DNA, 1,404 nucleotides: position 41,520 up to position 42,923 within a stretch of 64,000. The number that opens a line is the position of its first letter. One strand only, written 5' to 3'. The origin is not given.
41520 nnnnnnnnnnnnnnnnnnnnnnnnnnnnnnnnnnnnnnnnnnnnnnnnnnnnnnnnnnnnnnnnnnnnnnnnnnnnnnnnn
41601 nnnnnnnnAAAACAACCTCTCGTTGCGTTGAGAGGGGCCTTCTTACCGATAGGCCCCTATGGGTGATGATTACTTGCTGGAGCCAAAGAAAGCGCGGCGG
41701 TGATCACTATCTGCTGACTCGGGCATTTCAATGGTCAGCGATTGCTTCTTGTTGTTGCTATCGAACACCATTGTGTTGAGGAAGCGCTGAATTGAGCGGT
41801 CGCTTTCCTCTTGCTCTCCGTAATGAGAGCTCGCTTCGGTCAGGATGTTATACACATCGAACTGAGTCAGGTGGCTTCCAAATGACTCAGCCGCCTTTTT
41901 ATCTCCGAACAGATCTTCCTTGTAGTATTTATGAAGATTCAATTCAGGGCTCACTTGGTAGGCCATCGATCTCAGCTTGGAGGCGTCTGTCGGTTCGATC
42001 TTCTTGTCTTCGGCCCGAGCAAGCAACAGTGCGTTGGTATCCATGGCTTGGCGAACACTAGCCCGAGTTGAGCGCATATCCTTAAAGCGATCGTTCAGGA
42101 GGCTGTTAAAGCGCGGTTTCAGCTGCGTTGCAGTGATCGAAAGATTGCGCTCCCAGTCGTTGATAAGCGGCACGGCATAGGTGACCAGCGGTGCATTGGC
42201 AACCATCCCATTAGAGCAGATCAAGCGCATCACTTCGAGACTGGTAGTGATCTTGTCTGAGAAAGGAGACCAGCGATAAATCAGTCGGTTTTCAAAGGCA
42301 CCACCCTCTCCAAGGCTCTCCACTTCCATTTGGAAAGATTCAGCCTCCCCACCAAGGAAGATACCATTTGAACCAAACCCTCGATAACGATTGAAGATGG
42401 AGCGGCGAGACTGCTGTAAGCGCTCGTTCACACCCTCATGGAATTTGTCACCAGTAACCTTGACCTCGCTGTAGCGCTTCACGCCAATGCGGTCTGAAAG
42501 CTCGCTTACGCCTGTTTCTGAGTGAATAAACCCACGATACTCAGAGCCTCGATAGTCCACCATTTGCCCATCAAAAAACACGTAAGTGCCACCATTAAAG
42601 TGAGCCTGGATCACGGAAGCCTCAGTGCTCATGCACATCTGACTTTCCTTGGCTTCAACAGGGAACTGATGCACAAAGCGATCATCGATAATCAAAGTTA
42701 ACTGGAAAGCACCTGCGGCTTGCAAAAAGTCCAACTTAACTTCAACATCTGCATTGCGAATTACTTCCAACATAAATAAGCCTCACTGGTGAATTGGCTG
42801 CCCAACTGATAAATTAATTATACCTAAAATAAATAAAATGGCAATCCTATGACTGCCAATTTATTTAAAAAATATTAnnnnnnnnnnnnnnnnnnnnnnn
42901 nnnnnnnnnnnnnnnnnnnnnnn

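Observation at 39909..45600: Six-gene minus-strand operon headed by a compact SF2 DExH helicase plus five ORFan proteins, a candidate novel conflict or defence module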

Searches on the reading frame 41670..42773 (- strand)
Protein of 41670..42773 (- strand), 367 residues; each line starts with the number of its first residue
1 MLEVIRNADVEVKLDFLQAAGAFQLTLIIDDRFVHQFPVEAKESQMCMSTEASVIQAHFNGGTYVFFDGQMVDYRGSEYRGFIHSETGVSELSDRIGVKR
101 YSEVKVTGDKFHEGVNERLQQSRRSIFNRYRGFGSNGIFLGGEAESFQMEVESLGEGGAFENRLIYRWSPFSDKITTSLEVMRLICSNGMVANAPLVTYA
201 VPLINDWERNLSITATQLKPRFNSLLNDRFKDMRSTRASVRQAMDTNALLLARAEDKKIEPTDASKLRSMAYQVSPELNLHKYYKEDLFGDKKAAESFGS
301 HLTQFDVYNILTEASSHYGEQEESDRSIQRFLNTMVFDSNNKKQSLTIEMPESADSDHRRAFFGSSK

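Call 3: search_protein_families(library=pfam, proteins=[window:41670-42773:-], max_evalue=1)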
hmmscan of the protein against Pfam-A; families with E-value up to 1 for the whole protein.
window:41670-42773:- (367 aa): 1 family
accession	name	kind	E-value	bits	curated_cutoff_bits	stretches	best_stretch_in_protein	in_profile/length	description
PF06067.16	DUF932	-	0.0027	18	23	1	176-327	79-219/227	Domain of unknown function (DUF932)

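Call 4: search_protein_families(library=padloc, proteins=[window:41670-42773:-], max_evalue=1)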
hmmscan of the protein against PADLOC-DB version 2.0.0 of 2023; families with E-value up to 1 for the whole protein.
window:41670-42773:- (367 aa): 0 families

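Call 5: search_protein_families(library=phrogs, proteins=[window:41670-42773:-], max_evalue=1)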
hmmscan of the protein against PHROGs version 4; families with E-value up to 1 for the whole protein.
window:41670-42773:- (367 aa): 1 family
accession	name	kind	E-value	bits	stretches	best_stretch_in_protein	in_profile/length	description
phrog_23546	-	unknown function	0.19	12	0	104-150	94-137/244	-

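Call 6: search_protein_families(library=ncbifam, proteins=[window:41670-42773:-], max_evalue=1)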
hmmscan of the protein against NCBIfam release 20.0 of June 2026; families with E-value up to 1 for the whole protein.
window:41670-42773:- (367 aa): 0 families

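Call 18: find_homologous_proteins(query=window:41670-42773:-)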
Query window:41670-42773:- (367 aa): 52 proteins with E <= 0.001 among 1584 candidates.
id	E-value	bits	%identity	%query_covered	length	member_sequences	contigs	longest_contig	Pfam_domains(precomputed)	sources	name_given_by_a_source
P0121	3.4e-234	794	97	100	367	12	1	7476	-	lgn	-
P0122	2.3e-157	542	65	100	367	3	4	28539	-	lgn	-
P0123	2.3e-155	535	64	100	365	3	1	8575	-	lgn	-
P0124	3.0e-102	361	48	100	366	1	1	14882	-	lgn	-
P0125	7.6e-100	353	46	100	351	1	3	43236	-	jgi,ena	jgi:hypothetical protein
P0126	1.6e-95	338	44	99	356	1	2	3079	PF06067.17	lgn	-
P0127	1.7e-95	338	46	100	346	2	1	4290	-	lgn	-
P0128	5.6e-93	330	44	99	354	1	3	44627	-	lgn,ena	-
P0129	1.7e-91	325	43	99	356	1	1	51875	-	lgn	-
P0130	5.8e-90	320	43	100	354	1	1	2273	-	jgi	jgi:hypothetical protein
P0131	2.0e-88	315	43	99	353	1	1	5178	-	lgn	-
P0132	6.1e-87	310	43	99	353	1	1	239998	-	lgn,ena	-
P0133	1.4e-84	302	42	99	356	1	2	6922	-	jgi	jgi:hypothetical protein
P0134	1.4e-82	296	42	99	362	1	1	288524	-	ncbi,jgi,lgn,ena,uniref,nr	ncbi:hypothetical protein [Psychromonas sp. SP041]|uniref:hypothetical protein n=1 Tax=Psychromonas 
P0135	5.3e-81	291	40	100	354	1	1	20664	-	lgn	-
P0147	1.9e-73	266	41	99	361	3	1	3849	PF06067.17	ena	-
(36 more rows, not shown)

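Call 24: search_solved_structures(query=A1, max_evalue=10)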
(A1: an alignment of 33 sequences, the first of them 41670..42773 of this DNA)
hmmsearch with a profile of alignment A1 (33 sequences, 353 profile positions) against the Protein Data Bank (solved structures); distinct sequences matched with E-value up to 10: 1.
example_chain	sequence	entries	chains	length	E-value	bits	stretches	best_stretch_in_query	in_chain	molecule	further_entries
6sa7_A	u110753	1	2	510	1.6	11.1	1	170-262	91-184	DARPin-Armadillo fusion C8long83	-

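Call 26: search_protein_families(library=pfam, alignment_id=A1, max_evalue=0.1)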
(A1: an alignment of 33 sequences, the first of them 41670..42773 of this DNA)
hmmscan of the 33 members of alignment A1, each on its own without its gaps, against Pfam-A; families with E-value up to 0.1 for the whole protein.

A. member 1, window:41670-42773:- (367 aa): 1 family
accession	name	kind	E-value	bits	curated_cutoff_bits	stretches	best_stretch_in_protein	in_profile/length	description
PF06067.16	DUF932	-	0.0027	18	23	1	176-327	79-219/227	Domain of unknown function (DUF932)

B. families by the number of members that match (of 33 scanned): 14 families
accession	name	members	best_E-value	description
PF06067.16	DUF932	17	4e-06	Domain of unknown function (DUF932)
PF00696.33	AA_kinase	1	0.017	Amino acid kinase family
PF03421.22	Acetyltransf_14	1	0.024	YopJ Serine/Threonine acetyltransferase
PF06292.23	MUN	1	0.029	MUN domain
PF23492.1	bPH_9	1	0.031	Bacterial PH domain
PF20744.3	gp37_trimer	1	0.037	Tail fibre protein gp37 trimerization region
PF18678.6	AOC_like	1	0.041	Allene oxide cyclase barrel like domain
PF03861.19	ANTAR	1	0.049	ANTAR domain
PF10087.14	DUF2325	1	0.051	Uncharacterized protein conserved in bacteria (DUF2325)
PF22321.2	Zona_CL2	1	0.055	Zonadhesin, second cohesin-like domain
PF06418.20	CTP_synth_N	1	0.059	CTP synthase N-terminus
PF24610.1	DUF7623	1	0.063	Domain of unknown function (DUF7623)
PF05164.18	ZapA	1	0.067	Cell division protein ZapA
PF20733.2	LRIM1_dimer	1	0.095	Dimerization domain in LRIM1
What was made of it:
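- On DUF932 (PF06067): However, 17 of 33 members of its family hit DUF932 (best 4e-6), and two homologues carry a precomputed PF06067 hit (calls 18, 26).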

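Call 30: find_related_loci(query=A1, collection=genome_contigs, flank=8000)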
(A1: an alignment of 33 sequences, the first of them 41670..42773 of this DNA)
Query A1 (367 aa) in genome_contigs; peptide patterns used: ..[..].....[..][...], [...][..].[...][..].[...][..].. (x = any residue, [..] = any of these).
246 stretches matched a pattern; 18 encode a relative of the query (tblastn E <= 1e-3); 18 distinct loci.
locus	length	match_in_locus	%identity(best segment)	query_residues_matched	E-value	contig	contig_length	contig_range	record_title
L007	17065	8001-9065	42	2-366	6e-93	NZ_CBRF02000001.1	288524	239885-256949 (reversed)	Psychromonas sp. SP041, whole genome shotgun sequence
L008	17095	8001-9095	36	1-366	1e-73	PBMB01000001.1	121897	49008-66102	MAG: Chloroflexota bacterium isolate SP224 133609, whole genome shotgun sequence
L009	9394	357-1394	36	4-367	3e-70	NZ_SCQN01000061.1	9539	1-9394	MAG: Castellaniella sp. isolate FW021_bin.21 FW021_bin.21-55648, whole genome shotgun sequence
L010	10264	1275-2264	35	25-365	2e-63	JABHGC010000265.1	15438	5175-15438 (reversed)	MAG: Methylococcales bacterium isolate SI037_bin195 k141_1486378, whole genome shotgun sequence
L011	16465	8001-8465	25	179-336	3e-8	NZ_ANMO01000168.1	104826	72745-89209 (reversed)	Rhodopirellula europaea 6C c6C0168, whole genome shotgun sequence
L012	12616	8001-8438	23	179-321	2e-6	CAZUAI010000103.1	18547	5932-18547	MAG TPA_asm: uncultured Planctomycetales bacterium isolate SRP278314_co1_4 genome assembly, contig: NODE_3734_length_185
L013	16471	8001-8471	25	179-338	2e-6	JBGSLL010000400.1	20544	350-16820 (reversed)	MAG: Rhodopirellula sp. isolate JTS-AC204 k141_309737, whole genome shotgun sequence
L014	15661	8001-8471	23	179-338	1e-5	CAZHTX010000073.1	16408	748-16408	MAG TPA_asm: uncultured Pirellulaceae bacterium isolate binchicken_co13_93 genome assembly, contig: NODE_5198_length_164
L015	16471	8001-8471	23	179-338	1e-5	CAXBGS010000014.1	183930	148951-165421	MAG TPA_asm: uncultured Pirellulaceae bacterium isolate ERR2762111_binner123_Refined_21 genome assembly, contig: ERZ3422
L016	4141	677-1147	23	179-338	2e-5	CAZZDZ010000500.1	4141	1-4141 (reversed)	MAG TPA_asm: uncultured Pirellulaceae bacterium isolate SRP114822_co2_68 genome assembly, contig: NODE_12825_length_4141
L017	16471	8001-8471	23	179-338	2e-5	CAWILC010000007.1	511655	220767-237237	MAG: Pirellulaceae bacterium isolate MFD03250.bin.2.27 genome assembly, contig: contig_27941, whole genome shotgun seque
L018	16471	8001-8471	22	179-338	3e-5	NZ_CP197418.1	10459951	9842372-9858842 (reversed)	Novipirellula sp. SH528 chromosome, complete genome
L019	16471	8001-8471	23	179-338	3e-5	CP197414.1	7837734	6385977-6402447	Planctomycetaceae bacterium SH139 chromosome, complete genome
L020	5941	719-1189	23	179-338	4e-5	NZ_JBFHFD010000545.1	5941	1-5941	MAG: Novipirellula sp. isolate Mix_sand07.2021.05.G.116 k141_1929751_length_5941_cov_22.7624, whole genome shotgun seque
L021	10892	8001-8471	23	179-338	7e-5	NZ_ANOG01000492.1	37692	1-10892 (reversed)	Rhodopirellula maiorica SM1 cSM10495, whole genome shotgun sequence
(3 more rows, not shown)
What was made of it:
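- Sporadic distribution across phyla (call 30) is also what defence systems show.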

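Call 32: predict_structure(alignment_id=A1)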
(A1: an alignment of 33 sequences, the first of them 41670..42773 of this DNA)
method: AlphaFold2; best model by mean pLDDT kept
length: 367 residues; sequences in the alignment: 33
mean_pLDDT: 80.5   pTM: 0.73
mean pLDDT of the five models: 80.5, 80.4, 79.7, 78.6, 76.0
residues with pLDDT >= 90: 143; 70-90: 153; 50-70: 27; < 50: 44
segments of 3 or more residues with pLDDT < 50: 103-122, 341-353, 356-362, 364-367
pLDDT, mean of each block of 10 residues (from residue 1): 93 93 95 94 93 96 93 93 86 83 44 34 64 80 86 84 88 85 77 62 64 79 86 91 95 89 92 93 93 91 92 83 84 79 43 47 44
secondary structure, 60 per line:
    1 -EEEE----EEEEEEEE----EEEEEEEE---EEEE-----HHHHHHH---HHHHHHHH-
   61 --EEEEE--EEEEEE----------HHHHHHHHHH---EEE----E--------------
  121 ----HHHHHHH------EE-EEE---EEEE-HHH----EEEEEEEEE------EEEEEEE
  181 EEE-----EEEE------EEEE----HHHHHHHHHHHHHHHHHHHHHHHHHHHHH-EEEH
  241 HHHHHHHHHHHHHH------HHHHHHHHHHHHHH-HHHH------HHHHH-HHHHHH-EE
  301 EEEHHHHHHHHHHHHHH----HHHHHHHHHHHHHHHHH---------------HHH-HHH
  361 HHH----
elements in order: E2-5 E10-17 E22-29 E33-36 H42-48 H52-59 E63-67 E70-75 H86-95 E99-101 H125-131 E141-143 E147-150 E159-167 E174-183 E189-192 E199-202 H207-235 E237-239 H240-254 H261-274 H276-279 H286-290 H292-297 E299-303 H304-317 H322-338 H358-363

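Call 48: search_dna_similar(query=window:41670-42773:-, collection=plasmids, mode=protein, max_evalue=0.001, max_rows=25)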
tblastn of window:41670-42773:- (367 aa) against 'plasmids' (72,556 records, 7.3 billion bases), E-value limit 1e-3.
No match.

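Call 52: search_dna_similar(query=window:41670-42773:-, collection=phages, mode=protein, max_evalue=0.01, max_rows=25)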
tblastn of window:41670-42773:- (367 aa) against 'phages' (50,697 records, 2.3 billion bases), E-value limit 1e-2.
No match.

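Call 62: find_related_loci(query=A1, collection=viral_contigs, flank=10000)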
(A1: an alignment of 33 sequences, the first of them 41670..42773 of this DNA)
Query A1 (367 aa) in viral_contigs; peptide patterns used: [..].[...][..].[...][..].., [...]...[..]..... (x = any residue, [..] = any of these).
599 stretches matched a pattern (row limit reached: there are more); 8 encode a relative of the query (tblastn E <= 1e-3); 8 distinct loci.
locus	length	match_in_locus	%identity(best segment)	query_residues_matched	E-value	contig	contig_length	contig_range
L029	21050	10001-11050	29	9-364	8e-48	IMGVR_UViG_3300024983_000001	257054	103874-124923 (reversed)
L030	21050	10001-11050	29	9-364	5e-48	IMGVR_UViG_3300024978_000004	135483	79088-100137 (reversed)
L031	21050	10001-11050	27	2-364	1e-46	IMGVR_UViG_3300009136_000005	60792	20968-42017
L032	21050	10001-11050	29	2-364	7e-43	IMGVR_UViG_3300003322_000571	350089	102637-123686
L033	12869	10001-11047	27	3-364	3e-42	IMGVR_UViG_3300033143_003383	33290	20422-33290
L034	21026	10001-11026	27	3-364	1e-40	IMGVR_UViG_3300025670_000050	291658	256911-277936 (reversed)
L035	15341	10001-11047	26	1-365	7e-38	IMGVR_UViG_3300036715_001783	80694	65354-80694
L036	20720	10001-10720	25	49-338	2e-24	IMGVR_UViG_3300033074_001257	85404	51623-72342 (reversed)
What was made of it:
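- Closest known: Gene repertoires of huge phages and large plasmid-like elements. Same: The core triad lies on 135-350 kb viral contigs (call 62).
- They are scattered across unrelated phyla and present on viral contigs (calls 30, 62).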

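Call 66: search_dna_similar(query=L034:9989-11041:+, collection=phages, mode=protein, max_evalue=0.001, max_rows=20)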
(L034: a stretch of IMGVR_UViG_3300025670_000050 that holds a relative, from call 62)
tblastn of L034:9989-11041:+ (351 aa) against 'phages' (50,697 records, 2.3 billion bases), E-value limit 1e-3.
No match.
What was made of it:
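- Closest known: Phage SF2 'DNA helicase' genes of replication and recombination modules. Different: None of the 50,697 phage records carries gene 3 (calls 52, 66).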

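Call 67: search_dna_similar(query=L034:6981-8126:+, collection=phages, mode=protein, max_evalue=1e-10, max_rows=20)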
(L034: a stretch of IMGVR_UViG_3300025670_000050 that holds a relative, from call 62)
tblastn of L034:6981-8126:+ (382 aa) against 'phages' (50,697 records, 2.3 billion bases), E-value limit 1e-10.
Records with a match: 124; places in all: 124; records where one place covers at least 80% of the query: 5.
Best place of each record, by identity: <60% 124.
By first word of the organism name: Mycobacterium 54; Streptococcus 48; Gordonia 7; Paenibacillus 7; Nocardia 2; Latilactobacillus 2; Flavonifractor 1; Acinetobacter 1; Lactobacillus 1; Staphylococcus 1.
By host as written in the record: Mycobacterium smegmatis mc2 155 32; Streptococcus thermophilus 23; Mycobacterium smegmatis mc#155 11; - 9; Gordonia terrae 3612 7; Paenibacillus larvae NRRL 2605 5; Streptococcus equinus MEM7 4; Streptococcus thermophilus ST69760 4; and 19 more.
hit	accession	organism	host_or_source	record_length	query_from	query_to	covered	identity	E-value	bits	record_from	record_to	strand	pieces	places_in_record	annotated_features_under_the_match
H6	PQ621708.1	Streptococcus phage Bsingle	Streptococcus equinus MEM36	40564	22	370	91%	25.4%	9e-14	79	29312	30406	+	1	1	DNA helicase | Sak4-like ssDNA annealing protein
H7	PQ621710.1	Streptococcus phage PYS40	Streptococcus equinus MEM35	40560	22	370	91%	25.4%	1e-13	79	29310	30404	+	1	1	DNA helicase | Sak4-like ssDNA annealing protein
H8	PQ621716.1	Streptococcus phage PY7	Streptococcus equinus MEM35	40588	26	370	90%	25.2%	2e-13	78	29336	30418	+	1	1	DNA helicase | Sak4-like ssDNA annealing protein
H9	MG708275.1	Streptococcus phage vB_SthS_VA460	Streptococcus thermophilus VA460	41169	27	370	90%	23.6%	6e-11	70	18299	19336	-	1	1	DNA helicase | NTP-binding protein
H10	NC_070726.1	Streptococcus phage vB_SthS_VA460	Streptococcus thermophilus VA460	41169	27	370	90%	23.6%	6e-11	70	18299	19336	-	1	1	DNA helicase | NTP-binding protein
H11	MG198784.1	Gordonia phage Gustav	Gordonia terrae 3612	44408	25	316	76%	27.4%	6e-15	82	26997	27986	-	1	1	DNA helicase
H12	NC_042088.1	Gordonia phage Gustav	Gordonia terrae 3612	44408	25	316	76%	27.4%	6e-15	82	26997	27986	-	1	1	DNA helicase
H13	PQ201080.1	Mycobacterium phage EastView9101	Mycobacterium smegmatis mc#155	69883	11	315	80%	25.8%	2e-13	77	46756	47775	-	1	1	51: DNA helicase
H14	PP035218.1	Mycobacterium phage PRodriguez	Mycolicobacterium smegmatis mc^2 155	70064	11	315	80%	25.8%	2e-13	77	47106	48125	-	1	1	DNA helicase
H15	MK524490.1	Mycobacterium phage Donny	Mycobacterium smegmatis mc#155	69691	11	315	80%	25.8%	4e-13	77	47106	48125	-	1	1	53: DNA helicase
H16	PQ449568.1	Mycobacterium phage Rinkes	Mycobacterium smegmatis mc2155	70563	16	315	79%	26.1%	1e-14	82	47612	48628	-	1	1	52: DNA helicase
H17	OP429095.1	Nocardia phage NS-I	Nocardia seriolae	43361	25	316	76%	26.8%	5e-14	80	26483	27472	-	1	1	DNA helicase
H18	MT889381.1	Mycobacterium phage Suigeneris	Mycobacterium smegmatis mc2 155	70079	11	315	80%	25.6%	5e-13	77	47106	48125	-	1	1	53: DNA helicase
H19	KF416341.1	Mycobacterium phage Phelemich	Mycobacterium smegmatis mc2 155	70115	11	315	80%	25.4%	9e-12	73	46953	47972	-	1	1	50: DNA helicase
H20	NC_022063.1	Mycobacterium phage Phelemich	Mycobacterium smegmatis mc2 155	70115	11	315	80%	25.4%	9e-12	73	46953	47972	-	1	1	50: DNA helicase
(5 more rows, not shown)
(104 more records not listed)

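Call 70: search_protein_families(library=pfam, proteins=[L034:3108-5297:+, L034:5294-6364:+, L034:11306-12262:+, L034:12271-12927:+, L034:13692-14498:+, L034:16891-17775:+, L034:17801-18691:+, L034:19289-20137:+, L032:8390-9391:+, L032:13739-14638:+], max_evalue=0.001)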
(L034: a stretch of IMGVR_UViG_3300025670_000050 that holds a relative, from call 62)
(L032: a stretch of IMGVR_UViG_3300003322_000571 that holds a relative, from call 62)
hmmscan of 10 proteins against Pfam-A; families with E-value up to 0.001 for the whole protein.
L034:3108-5297:+ (729 aa): 0 families

L034:5294-6364:+ (356 aa): 1 family
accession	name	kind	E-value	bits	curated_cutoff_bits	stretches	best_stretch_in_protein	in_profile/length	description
PF22083.2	I-HmuI_NUMOD-like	-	5.2e-06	26.4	27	1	282-315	10-43/46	DNA endonuclease I-HmuI-like, NUMOD-like domain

L034:11306-12262:+ (318 aa): 3 families
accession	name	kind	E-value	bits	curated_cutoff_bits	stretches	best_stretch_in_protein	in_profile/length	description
PF13793.12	Pribosyltran_N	-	1.7e-46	157.3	25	1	8-124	2-117/117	N-terminal domain of ribose phosphate pyrophosphokinase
PF14572.12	Pribosyl_synth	-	4.6e-27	95.6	27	1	207-317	73-183/184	Phosphoribosyl synthetase-associated domain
PF00156.33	Pribosyltran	-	4.3e-16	59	26.3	1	156-252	19-122/158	Phosphoribosyl transferase domain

L034:12271-12927:+ (218 aa): 0 families

L034:13692-14498:+ (268 aa): 0 families

L034:16891-17775:+ (294 aa): 2 families
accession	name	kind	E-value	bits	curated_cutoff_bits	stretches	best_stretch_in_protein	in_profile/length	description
PF05593.20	RHS_repeat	-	9.4e-19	67.8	22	1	227-259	1-33/38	RHS Repeat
PF07661.19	MORN_2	-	1e-06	28.7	29.6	0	271-281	7-17/22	MORN repeat variant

L034:17801-18691:+ (296 aa): 1 family
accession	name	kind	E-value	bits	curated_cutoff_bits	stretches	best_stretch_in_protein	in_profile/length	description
PF05593.20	RHS_repeat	-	3e-17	63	22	1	142-177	1-36/38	RHS Repeat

L034:19289-20137:+ (282 aa): 0 families

L032:8390-9391:+ (333 aa): 0 families

L032:13739-14638:+ (299 aa): 1 family
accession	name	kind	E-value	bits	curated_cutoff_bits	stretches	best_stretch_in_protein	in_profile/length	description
PF01545.26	Cation_efflux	-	1.1e-41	143.3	26.6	1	6-212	2-197/198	Cation efflux family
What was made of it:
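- I saw no capsid or terminase genes in the fetched 20-kb stretches (call 70).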

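Call 85: find_related_loci(query=window:41670-42773:-, collection=viral_contigs, flank=10000)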
Query window:41670-42773:- (367 aa) in viral_contigs; peptide patterns used: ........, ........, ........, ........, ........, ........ (x = any residue, [..] = any of these).
1 stretches matched a pattern, but none encodes a relative of the query by tblastn (E <= 1e-3).

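Call 102: find_related_loci(query=A1, collection=metagenome_contigs, flank=8000)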
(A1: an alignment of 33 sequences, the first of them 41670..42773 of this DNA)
Query A1 (367 aa) in metagenome_contigs; peptide patterns used: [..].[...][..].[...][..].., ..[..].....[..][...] (x = any residue, [..] = any of these).
600 stretches matched a pattern (row limit reached: there are more); 23 encode a relative of the query (tblastn E <= 1e-3); 23 distinct loci.
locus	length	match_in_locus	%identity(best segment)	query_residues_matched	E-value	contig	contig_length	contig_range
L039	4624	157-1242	40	2-366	2e-86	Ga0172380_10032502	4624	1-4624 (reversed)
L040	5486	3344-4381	39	5-367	1e-83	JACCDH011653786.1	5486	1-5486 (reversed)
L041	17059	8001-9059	38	2-364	2e-83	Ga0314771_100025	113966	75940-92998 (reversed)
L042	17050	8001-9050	40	1-364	3e-83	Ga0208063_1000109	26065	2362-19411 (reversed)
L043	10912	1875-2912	39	4-366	1e-81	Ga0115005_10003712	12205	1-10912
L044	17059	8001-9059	38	2-364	2e-83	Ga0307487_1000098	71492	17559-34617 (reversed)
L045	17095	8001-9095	36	1-366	1e-73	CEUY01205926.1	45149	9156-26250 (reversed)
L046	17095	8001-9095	36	1-366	1e-73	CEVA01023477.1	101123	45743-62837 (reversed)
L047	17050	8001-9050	29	9-364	1e-47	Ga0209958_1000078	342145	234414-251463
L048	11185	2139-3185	31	2-364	3e-46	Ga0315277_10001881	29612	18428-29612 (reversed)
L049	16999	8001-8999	28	2-364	7e-46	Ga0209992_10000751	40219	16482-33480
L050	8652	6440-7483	27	6-363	1e-43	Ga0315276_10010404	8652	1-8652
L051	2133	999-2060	26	2-367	4e-42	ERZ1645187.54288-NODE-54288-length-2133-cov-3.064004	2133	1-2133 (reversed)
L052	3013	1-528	38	183-364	4e-33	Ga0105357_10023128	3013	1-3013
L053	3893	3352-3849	33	55-240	7e-33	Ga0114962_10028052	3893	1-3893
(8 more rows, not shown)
